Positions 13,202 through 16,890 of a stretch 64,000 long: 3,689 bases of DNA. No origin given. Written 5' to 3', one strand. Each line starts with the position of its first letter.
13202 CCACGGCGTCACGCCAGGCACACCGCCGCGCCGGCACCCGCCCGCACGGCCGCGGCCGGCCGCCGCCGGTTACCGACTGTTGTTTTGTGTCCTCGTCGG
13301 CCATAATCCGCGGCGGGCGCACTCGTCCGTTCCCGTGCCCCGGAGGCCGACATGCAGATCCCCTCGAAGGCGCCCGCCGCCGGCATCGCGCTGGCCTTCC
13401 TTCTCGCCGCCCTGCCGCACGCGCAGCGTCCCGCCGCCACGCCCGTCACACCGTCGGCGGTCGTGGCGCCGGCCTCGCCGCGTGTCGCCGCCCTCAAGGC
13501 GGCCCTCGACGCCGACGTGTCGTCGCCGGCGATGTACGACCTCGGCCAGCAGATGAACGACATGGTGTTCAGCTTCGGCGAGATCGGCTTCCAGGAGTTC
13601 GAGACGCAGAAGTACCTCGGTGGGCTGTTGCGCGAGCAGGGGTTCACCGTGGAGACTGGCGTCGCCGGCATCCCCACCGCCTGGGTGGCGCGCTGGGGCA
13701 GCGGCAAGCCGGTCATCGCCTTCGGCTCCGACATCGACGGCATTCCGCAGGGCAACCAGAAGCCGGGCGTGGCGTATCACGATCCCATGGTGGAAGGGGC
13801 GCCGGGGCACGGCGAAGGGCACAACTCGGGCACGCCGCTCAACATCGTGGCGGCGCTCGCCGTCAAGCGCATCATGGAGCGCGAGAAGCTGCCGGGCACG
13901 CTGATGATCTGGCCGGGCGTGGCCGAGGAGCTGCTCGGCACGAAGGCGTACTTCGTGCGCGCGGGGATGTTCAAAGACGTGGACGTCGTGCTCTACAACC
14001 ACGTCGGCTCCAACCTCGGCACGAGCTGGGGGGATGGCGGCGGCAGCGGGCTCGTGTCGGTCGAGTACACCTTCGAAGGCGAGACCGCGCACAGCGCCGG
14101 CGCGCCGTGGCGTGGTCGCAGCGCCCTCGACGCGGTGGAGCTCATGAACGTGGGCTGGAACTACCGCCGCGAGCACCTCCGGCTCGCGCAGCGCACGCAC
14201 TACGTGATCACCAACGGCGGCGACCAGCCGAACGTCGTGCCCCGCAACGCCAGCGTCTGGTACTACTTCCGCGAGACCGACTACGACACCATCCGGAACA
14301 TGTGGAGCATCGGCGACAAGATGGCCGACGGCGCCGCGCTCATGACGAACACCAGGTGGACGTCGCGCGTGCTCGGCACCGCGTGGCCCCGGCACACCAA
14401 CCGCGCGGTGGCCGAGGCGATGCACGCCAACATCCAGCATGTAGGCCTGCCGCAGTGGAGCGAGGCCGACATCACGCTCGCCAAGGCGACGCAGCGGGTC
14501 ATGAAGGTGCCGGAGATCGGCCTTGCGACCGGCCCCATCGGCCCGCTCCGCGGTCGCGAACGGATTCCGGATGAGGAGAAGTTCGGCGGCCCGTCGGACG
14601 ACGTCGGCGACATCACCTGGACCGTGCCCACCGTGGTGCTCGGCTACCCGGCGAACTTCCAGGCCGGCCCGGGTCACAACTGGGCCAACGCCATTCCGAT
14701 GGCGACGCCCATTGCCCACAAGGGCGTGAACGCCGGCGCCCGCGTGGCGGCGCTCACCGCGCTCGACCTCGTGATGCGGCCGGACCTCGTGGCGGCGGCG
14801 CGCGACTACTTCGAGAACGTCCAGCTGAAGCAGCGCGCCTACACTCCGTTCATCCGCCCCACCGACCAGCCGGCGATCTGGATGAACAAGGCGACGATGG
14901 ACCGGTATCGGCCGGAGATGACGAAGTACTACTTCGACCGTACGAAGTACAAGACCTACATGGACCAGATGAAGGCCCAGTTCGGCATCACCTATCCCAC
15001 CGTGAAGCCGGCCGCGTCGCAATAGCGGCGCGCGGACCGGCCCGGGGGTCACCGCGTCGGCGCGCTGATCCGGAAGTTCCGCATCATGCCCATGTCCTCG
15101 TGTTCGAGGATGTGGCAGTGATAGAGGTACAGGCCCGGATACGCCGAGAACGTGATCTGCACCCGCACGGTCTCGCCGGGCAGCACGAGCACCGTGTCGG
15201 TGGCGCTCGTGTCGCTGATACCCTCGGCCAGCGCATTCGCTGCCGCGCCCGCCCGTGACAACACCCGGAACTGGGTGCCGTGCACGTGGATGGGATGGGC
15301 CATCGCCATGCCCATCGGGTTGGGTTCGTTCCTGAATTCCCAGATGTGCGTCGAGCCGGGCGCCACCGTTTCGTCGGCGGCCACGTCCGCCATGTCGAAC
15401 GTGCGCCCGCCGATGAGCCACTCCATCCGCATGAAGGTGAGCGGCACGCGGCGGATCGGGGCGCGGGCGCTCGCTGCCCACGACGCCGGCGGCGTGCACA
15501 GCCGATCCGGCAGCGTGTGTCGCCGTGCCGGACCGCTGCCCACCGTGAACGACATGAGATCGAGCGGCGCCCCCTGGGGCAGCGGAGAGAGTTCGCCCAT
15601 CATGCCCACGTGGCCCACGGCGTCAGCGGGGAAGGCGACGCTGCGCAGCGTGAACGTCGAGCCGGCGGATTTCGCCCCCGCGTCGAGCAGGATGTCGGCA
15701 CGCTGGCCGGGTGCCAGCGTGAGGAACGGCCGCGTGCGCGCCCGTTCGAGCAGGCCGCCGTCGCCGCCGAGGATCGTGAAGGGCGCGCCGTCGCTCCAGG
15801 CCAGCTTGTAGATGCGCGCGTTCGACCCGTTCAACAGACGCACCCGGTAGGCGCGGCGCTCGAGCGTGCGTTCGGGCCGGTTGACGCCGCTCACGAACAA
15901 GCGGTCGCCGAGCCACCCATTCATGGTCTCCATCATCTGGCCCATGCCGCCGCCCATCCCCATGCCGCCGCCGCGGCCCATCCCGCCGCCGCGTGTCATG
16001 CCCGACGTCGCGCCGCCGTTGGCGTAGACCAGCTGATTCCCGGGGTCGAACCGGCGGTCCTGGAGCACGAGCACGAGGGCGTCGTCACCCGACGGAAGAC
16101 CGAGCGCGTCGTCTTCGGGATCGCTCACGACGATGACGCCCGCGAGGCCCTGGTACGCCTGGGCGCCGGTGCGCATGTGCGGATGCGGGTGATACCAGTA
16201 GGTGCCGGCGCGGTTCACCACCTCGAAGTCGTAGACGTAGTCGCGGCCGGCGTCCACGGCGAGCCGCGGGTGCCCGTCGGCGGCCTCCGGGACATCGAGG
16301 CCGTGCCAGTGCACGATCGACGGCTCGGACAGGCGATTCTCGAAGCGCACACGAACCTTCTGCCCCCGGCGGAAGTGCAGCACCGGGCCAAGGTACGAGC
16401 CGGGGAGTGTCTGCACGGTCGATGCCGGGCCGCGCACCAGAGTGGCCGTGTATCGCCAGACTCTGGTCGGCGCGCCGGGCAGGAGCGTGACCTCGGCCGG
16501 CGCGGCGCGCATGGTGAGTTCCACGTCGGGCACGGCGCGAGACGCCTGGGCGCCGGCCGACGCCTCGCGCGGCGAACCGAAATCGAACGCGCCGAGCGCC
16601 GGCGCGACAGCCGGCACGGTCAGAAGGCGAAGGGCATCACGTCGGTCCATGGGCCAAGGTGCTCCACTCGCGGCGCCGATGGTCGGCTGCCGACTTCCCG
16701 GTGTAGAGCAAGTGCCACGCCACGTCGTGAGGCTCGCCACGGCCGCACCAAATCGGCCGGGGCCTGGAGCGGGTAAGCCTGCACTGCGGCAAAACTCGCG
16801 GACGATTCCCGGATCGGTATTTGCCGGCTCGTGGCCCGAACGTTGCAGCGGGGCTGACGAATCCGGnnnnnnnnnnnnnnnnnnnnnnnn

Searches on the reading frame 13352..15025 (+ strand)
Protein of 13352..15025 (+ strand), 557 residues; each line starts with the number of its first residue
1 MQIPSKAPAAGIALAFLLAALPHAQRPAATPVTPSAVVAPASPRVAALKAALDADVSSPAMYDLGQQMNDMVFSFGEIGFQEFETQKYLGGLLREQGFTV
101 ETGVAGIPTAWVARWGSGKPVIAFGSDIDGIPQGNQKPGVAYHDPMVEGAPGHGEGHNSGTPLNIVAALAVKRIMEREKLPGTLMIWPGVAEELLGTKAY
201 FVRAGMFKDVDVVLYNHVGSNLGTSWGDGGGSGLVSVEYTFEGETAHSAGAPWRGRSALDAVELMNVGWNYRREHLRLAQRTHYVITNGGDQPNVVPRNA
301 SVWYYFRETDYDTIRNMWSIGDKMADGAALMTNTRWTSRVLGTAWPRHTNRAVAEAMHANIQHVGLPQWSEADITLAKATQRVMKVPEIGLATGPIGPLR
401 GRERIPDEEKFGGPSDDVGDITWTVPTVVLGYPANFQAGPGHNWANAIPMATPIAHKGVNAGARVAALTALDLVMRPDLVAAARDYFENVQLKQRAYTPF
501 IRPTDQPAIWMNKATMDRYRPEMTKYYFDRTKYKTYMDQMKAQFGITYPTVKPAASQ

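Call 69: search_protein_families(library=pfam, proteins=[window:13352-15025:+], max_evalue=0.00001)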
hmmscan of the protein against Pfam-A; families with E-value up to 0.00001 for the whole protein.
window:13352-15025:+ (557 aa): 1 family
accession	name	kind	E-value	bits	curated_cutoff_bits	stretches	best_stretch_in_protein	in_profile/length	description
PF07687.19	M20_dimer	-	8.8e-07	29.3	21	1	232-313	4-87/107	Peptidase dimerisation domain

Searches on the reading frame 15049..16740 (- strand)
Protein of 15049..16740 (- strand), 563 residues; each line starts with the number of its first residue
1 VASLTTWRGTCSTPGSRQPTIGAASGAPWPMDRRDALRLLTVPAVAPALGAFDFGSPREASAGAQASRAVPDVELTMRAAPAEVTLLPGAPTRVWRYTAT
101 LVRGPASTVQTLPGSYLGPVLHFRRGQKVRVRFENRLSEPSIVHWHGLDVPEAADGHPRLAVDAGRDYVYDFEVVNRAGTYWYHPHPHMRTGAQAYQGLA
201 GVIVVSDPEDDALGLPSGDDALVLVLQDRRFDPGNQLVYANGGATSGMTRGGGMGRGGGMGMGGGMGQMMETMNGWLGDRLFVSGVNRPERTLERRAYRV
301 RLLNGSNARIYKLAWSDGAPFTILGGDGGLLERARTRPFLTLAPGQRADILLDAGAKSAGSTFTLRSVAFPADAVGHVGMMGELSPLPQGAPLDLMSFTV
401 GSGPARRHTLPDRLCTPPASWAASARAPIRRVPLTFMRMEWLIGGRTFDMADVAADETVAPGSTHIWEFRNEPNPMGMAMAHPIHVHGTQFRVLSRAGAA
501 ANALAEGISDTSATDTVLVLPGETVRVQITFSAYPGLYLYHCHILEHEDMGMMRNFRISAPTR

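Call 69: search_protein_families(library=pfam, proteins=[window:15049-16740:-], max_evalue=0.00001)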
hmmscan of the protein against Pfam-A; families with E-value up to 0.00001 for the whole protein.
window:15049-16740:- (563 aa): 2 families
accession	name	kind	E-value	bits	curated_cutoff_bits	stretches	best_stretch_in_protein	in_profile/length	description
PF07732.21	Cu-oxidase_3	-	5.8e-30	104.2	21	1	99-209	7-118/119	Multicopper oxidase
PF07731.20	Cu-oxidase_2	-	4.4e-25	88.5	20.4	1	454-559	32-134/137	Multicopper oxidase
